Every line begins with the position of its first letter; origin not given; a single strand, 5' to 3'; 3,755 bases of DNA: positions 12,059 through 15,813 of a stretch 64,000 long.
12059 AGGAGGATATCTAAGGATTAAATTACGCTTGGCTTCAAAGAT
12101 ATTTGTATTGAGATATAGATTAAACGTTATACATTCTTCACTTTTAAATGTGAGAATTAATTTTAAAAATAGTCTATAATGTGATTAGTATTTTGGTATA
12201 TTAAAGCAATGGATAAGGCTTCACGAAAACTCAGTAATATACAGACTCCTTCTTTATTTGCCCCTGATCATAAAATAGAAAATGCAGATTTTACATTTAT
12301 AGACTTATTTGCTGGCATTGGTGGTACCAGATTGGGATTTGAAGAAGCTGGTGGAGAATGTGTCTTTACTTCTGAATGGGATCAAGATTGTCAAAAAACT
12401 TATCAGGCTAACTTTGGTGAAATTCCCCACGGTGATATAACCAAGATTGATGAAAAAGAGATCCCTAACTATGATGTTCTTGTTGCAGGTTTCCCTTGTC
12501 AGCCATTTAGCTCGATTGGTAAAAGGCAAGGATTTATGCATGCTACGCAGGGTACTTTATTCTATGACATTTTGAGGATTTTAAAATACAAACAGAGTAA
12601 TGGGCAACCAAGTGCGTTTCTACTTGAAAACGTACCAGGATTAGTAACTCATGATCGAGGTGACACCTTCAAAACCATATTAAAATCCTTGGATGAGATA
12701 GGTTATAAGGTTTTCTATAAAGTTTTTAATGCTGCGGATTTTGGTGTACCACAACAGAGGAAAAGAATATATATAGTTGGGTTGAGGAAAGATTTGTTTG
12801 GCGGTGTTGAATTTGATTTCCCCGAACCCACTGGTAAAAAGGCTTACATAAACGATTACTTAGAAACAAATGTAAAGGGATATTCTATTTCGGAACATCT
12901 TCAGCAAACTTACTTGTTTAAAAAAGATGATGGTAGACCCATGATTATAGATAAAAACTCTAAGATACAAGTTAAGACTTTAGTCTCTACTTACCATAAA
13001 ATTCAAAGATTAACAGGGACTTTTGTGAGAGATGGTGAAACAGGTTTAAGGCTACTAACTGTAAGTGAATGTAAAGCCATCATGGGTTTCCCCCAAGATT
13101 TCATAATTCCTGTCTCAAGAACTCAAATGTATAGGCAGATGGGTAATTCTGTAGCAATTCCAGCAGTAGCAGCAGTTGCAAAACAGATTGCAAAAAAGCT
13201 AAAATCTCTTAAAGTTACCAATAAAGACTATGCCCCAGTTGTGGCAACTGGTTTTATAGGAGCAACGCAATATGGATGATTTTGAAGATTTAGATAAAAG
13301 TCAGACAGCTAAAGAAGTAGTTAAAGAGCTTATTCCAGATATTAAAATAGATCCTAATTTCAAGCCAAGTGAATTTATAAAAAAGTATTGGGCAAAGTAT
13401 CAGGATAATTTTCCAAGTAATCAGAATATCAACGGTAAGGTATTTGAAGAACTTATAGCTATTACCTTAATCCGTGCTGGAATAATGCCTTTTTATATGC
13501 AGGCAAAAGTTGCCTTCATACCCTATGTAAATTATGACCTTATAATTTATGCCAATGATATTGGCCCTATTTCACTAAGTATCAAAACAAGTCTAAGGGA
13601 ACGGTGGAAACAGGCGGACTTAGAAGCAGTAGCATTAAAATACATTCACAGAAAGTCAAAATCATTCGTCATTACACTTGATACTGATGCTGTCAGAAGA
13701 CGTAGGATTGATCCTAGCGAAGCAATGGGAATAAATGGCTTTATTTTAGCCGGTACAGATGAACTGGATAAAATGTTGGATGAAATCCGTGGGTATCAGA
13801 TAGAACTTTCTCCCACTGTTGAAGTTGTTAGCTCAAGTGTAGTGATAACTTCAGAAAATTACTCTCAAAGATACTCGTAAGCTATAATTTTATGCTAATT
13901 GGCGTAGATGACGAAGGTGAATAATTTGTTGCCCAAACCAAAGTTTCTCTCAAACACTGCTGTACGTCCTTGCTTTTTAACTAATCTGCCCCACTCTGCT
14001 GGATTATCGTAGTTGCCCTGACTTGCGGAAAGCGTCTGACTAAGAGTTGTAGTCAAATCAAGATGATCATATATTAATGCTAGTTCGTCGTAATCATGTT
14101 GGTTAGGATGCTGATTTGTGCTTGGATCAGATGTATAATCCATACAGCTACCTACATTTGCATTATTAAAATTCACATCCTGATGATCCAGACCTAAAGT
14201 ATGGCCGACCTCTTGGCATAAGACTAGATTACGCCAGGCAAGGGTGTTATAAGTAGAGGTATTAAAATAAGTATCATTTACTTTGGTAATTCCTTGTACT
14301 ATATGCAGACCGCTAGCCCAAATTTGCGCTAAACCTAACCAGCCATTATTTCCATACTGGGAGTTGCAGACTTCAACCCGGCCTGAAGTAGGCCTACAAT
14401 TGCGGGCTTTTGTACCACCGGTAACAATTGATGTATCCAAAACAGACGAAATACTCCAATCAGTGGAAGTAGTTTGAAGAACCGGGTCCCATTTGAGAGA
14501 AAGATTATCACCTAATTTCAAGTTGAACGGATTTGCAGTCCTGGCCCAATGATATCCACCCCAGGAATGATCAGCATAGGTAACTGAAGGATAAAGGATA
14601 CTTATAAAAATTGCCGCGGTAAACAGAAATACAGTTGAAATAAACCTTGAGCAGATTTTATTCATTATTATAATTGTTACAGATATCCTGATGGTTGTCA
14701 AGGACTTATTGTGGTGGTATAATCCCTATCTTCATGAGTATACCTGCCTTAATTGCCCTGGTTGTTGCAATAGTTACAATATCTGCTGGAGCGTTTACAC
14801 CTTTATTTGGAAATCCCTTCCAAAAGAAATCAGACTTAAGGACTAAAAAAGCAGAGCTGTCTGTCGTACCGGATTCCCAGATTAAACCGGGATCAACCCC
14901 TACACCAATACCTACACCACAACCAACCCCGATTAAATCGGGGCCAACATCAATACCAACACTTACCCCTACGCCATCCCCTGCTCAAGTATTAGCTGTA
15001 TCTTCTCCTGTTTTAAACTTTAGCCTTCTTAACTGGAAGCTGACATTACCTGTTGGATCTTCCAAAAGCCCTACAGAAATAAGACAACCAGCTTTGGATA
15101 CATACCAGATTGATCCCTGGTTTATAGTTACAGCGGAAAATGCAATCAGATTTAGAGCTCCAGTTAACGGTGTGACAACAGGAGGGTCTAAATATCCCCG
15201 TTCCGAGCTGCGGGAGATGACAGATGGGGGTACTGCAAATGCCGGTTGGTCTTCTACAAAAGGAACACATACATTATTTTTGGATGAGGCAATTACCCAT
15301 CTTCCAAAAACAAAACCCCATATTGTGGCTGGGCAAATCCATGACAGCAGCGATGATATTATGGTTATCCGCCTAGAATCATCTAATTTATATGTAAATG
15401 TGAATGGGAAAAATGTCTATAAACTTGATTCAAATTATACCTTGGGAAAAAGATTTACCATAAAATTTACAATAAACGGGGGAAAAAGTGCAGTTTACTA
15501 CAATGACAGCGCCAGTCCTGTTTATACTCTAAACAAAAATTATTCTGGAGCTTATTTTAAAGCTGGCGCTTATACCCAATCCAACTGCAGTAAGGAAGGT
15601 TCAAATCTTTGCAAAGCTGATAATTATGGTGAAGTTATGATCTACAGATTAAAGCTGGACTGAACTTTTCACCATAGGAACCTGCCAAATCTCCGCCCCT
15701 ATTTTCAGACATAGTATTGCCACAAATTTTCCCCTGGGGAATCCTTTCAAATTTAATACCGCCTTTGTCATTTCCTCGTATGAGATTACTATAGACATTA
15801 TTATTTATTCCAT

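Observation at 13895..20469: Compact acidic-exopolysaccharide (polyuronide; alginate/glucuronan-like) synthesis and remodelling locus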

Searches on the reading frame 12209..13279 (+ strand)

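Call 3: search_protein_families(library=pfam, proteins=[window:12209-13279:+], max_evalue=0.01)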
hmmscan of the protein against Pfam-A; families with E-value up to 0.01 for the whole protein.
window:12209-13279:+ (356 aa): 1 family
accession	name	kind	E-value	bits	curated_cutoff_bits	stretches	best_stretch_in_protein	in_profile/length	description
PF00145.23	DNA_methylase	-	7.8e-102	341.4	22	1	28-328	1-323/324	C-5 cytosine-specific DNA methylase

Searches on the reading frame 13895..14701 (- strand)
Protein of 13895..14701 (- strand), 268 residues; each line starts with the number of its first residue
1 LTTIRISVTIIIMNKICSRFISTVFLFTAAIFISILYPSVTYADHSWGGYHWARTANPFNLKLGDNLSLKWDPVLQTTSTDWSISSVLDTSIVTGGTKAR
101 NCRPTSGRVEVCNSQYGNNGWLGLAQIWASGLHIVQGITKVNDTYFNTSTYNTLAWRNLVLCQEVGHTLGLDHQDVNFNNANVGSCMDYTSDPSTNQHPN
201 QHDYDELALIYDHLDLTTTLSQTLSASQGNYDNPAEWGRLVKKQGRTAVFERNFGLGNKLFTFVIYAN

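Call 3: search_protein_families(library=pfam, proteins=[window:13895-14701:-], max_evalue=0.01)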
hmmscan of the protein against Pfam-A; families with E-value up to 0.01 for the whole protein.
window:13895-14701:- (268 aa): 0 families

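Call 4: search_protein_families(library=ncbifam, proteins=[window:13895-14701:-], max_evalue=0.01)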
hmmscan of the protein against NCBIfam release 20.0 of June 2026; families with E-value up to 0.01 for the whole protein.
window:13895-14701:- (268 aa): 0 families

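Call 55: search_solved_structures(query=window:13895-14701:-, max_evalue=1, show_alignments=1)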
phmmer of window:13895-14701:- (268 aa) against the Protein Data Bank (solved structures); distinct sequences matched with E-value up to 1: 0.

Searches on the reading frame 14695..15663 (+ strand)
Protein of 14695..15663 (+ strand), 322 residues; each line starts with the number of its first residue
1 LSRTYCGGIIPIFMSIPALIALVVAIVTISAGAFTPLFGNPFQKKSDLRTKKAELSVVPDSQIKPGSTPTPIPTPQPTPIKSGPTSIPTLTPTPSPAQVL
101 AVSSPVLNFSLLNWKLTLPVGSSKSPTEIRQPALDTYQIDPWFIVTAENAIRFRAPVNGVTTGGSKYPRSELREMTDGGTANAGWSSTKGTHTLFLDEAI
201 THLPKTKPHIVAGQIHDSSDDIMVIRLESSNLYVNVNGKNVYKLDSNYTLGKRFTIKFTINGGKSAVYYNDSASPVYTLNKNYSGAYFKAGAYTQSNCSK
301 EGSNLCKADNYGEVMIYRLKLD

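Call 3: search_protein_families(library=pfam, proteins=[window:14695-15663:+], max_evalue=0.01)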
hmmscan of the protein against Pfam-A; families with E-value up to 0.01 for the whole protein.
window:14695-15663:+ (322 aa): 1 family
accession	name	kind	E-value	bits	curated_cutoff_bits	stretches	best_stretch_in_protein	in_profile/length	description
PF08787.18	Alginate_lyase2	-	1.5e-41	143.1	29.7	1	109-321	1-223/225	Alginate lyase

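Call 4: search_protein_families(library=ncbifam, proteins=[window:14695-15663:+], max_evalue=0.01)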
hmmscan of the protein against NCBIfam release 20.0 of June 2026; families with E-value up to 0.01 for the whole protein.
window:14695-15663:+ (322 aa): 0 families

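Call 6: search_solved_structures(query=window:14695-15663:+, max_evalue=0.001, show_alignments=2)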
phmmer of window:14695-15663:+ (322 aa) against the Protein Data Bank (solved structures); distinct sequences matched with E-value up to 0.001: 18.
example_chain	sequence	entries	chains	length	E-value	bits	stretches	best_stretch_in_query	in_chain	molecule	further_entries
1uai_A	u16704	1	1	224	8.3e-70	238.8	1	105-321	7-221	polyguluronate lyase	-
5zqi_A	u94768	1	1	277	1.9e-61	211.3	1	108-319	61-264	Alginate lyase AlgAT5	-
5xnr_A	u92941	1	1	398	2e-34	122.6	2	111-272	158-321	AlyQ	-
2cws_A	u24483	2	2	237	2.9e-19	72.7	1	103-308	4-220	alginate lyase A1-II' | Alginate lyase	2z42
2za9_A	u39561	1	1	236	4e-19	72.3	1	103-308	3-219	Alginate lyase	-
2zab_A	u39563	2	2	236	1e-18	71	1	103-308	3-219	Alginate lyase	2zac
2zaa_A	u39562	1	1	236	7e-18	68.2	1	103-308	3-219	Alginate lyase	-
1vav_A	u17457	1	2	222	1.5e-12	50.7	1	111-299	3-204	Alginate lyase PA1167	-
5zu5_A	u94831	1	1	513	3.6e-08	36.3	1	73-190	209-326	alginate lyase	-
5y33_A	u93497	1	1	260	7.7e-08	35.2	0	147-217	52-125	Alginate lyase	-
8jt4_A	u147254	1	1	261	7.7e-08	35.2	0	147-217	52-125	Alginate lyase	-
8jsd_A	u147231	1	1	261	8e-08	35.1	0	147-217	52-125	Alginate lyase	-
4ozx_A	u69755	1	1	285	2.1e-07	33.8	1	106-182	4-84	Alginate lyase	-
7w12_A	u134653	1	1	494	4.8e-07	32.6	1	73-190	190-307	Alginate lyase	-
8wok_A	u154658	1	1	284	1e-06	31.5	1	105-195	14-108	PL7 alignate lyase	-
7nde_A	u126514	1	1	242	9.7e-06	28.3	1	104-297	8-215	Glucuronan lyase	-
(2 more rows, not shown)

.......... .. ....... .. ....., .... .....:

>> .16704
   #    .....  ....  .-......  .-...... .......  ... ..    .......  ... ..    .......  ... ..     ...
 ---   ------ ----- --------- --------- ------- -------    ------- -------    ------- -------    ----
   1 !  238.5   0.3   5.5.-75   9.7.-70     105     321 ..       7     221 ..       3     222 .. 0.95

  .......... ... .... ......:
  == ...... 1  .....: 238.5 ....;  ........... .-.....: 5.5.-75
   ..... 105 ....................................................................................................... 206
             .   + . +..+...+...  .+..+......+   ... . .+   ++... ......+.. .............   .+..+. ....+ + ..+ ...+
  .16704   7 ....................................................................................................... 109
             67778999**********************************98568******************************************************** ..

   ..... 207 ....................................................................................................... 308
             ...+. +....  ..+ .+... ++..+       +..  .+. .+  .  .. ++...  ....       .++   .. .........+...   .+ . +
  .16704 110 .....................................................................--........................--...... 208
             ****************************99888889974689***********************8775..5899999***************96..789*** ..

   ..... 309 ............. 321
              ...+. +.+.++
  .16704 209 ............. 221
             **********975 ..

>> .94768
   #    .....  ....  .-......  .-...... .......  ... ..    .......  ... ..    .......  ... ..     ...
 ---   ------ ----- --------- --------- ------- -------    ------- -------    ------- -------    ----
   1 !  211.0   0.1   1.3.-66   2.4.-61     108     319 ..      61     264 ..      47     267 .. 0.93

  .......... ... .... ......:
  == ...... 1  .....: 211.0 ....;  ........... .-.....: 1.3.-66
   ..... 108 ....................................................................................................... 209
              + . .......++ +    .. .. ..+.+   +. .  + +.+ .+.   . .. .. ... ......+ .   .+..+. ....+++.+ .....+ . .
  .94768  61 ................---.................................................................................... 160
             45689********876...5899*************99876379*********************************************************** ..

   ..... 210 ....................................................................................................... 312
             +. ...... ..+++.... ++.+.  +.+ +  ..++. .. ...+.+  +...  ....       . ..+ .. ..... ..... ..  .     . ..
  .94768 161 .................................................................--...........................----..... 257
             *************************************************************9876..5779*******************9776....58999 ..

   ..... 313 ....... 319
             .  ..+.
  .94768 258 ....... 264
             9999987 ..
